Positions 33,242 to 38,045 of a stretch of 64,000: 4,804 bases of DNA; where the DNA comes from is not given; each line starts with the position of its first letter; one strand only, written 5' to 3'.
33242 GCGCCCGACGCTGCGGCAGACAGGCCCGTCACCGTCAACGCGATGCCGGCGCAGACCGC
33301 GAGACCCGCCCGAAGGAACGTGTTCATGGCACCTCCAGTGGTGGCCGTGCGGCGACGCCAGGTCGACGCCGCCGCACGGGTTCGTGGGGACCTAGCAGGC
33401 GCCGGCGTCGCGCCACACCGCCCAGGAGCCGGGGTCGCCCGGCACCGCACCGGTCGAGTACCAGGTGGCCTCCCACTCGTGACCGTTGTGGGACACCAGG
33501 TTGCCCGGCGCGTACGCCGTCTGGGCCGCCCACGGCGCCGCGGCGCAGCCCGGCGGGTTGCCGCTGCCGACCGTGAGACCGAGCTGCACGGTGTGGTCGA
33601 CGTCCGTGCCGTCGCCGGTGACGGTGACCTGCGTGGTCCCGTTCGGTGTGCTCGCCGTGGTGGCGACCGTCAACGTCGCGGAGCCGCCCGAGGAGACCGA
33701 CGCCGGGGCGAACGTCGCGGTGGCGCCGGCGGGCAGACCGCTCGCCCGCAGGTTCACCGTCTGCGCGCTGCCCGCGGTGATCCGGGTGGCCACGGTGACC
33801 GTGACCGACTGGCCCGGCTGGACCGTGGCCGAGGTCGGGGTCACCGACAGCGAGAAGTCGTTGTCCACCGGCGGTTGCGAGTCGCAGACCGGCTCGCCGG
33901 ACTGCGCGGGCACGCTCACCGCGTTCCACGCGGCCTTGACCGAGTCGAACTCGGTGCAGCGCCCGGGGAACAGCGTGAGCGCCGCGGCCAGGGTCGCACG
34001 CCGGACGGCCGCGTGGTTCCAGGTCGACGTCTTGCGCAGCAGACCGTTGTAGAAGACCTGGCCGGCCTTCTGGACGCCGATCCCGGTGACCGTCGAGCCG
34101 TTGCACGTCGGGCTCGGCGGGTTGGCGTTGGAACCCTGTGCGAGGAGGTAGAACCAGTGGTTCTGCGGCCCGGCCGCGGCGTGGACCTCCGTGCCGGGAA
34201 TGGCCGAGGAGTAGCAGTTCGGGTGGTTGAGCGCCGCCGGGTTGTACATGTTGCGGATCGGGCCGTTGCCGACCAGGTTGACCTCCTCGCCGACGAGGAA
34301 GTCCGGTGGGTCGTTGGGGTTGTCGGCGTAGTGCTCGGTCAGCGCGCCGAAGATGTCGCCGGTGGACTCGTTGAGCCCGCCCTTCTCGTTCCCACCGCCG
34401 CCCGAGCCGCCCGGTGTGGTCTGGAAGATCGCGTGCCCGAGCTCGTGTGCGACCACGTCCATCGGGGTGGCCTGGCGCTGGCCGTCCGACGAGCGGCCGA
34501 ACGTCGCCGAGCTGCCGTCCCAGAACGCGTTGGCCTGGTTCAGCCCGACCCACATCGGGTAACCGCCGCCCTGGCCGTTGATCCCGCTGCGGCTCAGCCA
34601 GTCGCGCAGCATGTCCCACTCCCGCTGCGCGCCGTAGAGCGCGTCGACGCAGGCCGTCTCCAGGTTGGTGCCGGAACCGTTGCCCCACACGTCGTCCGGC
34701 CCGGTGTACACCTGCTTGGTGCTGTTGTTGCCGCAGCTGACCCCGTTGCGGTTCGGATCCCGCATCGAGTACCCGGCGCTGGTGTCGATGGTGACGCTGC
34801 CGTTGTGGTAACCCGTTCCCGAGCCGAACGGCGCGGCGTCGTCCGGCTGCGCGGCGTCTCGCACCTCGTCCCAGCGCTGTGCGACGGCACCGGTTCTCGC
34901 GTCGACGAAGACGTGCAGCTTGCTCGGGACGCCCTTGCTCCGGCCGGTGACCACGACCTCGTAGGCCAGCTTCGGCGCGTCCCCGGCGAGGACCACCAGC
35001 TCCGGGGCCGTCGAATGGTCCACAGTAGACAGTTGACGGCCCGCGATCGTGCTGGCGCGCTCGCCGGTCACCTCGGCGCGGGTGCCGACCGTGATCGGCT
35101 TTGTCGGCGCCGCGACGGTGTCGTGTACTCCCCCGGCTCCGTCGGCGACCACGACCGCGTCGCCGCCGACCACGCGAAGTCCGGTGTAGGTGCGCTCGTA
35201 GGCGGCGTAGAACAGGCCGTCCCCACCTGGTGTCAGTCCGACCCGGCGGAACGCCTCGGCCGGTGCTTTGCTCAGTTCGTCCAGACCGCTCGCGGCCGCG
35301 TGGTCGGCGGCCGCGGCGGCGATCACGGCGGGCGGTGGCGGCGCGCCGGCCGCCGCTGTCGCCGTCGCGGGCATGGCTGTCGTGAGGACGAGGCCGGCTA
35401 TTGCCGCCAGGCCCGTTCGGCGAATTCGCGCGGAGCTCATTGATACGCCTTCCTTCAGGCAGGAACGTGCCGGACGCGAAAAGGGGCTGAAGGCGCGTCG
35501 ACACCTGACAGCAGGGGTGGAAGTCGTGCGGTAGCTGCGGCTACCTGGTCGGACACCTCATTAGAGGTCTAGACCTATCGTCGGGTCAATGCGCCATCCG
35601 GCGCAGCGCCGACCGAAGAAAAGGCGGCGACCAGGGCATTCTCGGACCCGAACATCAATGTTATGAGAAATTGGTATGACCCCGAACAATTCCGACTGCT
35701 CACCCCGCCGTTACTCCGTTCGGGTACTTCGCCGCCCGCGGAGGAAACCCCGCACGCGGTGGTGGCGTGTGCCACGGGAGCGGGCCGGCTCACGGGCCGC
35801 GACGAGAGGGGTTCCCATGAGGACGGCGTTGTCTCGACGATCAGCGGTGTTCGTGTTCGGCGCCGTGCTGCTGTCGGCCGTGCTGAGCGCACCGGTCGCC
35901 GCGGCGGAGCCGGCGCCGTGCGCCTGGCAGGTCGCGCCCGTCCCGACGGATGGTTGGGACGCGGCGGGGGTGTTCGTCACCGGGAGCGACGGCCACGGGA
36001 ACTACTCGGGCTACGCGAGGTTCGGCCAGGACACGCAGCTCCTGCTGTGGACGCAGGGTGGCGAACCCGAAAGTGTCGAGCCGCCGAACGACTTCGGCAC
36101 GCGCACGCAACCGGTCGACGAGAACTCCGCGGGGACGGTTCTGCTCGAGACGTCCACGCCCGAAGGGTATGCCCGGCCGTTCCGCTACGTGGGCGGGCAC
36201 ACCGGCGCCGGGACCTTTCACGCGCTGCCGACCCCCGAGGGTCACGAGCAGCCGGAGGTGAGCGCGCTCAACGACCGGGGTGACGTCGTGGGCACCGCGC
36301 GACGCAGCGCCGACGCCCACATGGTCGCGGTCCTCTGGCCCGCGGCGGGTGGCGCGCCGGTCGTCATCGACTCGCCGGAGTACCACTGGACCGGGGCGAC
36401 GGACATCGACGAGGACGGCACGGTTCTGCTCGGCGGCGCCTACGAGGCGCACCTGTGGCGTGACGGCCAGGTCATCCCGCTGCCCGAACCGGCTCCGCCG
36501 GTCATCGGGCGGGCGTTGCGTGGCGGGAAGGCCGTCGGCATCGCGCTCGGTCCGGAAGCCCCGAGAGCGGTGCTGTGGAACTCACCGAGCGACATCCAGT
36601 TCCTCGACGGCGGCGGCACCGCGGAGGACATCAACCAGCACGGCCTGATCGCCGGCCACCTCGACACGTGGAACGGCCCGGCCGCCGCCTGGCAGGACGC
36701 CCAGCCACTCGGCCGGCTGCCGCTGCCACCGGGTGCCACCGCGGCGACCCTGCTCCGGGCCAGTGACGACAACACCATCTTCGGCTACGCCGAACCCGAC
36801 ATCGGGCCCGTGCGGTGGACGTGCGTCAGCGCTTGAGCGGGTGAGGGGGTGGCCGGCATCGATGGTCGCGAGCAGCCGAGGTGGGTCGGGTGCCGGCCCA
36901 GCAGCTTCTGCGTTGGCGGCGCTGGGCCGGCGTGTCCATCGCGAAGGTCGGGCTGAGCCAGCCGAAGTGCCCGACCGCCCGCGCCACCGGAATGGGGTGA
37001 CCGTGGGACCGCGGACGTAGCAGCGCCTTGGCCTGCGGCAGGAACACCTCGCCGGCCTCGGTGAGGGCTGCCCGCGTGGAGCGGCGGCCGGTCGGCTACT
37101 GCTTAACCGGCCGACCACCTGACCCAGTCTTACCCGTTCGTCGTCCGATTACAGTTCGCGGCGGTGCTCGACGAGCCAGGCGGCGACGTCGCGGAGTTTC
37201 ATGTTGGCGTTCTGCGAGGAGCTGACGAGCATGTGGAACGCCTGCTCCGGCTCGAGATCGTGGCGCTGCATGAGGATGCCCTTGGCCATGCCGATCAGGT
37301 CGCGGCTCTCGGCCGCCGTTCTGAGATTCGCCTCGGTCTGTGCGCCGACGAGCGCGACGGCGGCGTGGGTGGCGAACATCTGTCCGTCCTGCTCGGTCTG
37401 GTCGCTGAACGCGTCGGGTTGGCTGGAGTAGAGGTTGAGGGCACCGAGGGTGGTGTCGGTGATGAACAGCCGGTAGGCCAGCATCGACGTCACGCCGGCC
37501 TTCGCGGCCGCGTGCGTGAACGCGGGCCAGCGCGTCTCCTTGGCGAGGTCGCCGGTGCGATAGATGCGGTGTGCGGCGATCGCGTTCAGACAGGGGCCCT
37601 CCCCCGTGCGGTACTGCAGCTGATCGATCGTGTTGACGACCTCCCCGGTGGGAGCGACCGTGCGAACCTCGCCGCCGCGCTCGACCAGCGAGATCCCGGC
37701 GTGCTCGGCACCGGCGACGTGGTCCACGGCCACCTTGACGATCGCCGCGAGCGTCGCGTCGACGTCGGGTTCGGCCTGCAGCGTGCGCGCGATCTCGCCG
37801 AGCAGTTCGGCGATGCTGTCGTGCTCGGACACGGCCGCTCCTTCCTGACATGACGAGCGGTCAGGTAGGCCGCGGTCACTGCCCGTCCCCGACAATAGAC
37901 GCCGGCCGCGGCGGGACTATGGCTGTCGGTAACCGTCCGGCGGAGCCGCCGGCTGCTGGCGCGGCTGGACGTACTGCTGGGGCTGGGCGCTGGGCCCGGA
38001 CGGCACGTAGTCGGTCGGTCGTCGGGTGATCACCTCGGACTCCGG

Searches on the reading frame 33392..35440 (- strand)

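Call 10: search_protein_families(library=pfam, proteins=[window:33392-35440:-], max_evalue=0.001)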
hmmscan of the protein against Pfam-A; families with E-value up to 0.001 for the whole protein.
window:33392-35440:- (682 aa): 4 families
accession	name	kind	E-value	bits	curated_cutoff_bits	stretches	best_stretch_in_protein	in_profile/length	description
PF02868.21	Peptidase_M4_C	-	5.9e-31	108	24.4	1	351-510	7-165/165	Thermolysin metallopeptidase, alpha-helical domain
PF01447.24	Peptidase_M4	-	6.9e-30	104.9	22.4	1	206-340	2-145/145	Thermolysin metallopeptidase, catalytic domain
PF02839.19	CBM_5_12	-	2.8e-06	27.7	26.2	1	637-676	2-43/44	Carbohydrate-binding module family 5/12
PF03413.25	PepSY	-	0.0009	19.9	24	0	149-186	22-56/60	Peptidase propeptide and YPEB domain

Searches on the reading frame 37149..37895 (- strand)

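Call 10: search_protein_families(library=pfam, proteins=[window:37149-37895:-], max_evalue=0.001)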
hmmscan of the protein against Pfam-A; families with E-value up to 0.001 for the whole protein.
window:37149-37895:- (248 aa): 3 families
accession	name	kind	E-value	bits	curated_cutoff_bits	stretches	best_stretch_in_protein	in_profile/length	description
PF03861.19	ANTAR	-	1.6e-19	69.9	27.3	1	190-242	2-54/54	ANTAR domain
PF13185.12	GAF_2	-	2.6e-13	50.8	28.6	1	44-182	3-135/136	GAF domain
PF01590.32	GAF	-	6.1e-10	40.2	22.4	1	44-182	1-133/133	GAF domain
